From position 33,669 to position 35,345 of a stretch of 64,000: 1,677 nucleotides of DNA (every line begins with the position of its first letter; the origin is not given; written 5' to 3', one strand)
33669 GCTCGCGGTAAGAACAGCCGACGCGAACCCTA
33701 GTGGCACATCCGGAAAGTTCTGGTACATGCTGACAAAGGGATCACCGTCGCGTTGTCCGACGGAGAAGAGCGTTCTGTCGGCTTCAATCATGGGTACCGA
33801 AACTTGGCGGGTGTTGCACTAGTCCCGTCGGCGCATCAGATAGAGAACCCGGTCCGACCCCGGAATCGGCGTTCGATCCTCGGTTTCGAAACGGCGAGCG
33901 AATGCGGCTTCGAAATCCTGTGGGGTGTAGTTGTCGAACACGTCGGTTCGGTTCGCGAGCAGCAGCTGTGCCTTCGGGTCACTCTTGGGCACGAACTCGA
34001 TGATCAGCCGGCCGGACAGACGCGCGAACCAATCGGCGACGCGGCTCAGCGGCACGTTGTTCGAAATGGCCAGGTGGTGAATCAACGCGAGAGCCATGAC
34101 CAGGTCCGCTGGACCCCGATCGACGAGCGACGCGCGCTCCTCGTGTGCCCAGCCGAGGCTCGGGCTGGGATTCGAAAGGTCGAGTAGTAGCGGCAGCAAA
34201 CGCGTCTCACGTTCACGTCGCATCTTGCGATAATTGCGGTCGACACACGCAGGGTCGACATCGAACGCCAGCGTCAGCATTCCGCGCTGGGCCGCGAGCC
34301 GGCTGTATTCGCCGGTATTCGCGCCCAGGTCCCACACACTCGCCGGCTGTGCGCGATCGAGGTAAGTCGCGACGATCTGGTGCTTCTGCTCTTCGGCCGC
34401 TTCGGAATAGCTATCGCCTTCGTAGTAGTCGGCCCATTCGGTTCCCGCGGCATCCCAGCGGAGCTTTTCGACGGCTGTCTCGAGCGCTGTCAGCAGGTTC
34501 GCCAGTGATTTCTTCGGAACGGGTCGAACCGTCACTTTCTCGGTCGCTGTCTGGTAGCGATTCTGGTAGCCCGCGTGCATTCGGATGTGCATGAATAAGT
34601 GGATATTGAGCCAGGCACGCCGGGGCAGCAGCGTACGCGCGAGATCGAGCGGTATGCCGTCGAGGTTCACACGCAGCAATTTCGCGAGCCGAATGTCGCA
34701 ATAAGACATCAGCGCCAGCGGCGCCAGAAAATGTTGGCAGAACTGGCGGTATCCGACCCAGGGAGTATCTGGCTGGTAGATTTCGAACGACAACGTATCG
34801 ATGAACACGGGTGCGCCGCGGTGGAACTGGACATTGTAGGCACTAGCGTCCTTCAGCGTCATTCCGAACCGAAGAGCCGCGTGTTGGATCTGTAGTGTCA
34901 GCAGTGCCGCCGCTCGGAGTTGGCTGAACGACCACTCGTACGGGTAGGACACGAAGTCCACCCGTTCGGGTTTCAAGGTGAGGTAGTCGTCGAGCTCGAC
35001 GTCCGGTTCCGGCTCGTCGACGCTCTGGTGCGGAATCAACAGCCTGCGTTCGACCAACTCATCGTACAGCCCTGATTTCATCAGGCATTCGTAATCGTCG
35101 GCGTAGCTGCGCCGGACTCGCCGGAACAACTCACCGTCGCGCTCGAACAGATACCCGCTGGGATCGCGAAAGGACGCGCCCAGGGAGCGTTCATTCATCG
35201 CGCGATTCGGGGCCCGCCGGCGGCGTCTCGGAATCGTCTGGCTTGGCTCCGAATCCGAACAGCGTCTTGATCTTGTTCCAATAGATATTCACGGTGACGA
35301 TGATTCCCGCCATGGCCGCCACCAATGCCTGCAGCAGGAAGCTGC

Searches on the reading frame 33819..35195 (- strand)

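Call 49: search_protein_families(library=ncbifam, proteins=[window:33819-35195:-], max_evalue=0.001)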
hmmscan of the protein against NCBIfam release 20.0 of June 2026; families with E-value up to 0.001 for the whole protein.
window:33819-35195:- (458 aa): 0 families

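Call 80: search_protein_families(library=pfam, proteins=[window:33819-35195:-], max_evalue=0.001)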
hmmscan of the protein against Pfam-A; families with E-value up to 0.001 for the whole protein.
window:33819-35195:- (458 aa): 1 family
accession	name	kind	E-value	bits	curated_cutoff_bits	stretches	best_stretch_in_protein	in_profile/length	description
PF13489.12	Methyltransf_23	-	0.00027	21.1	27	1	272-420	10-137/164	Methyltransferase domain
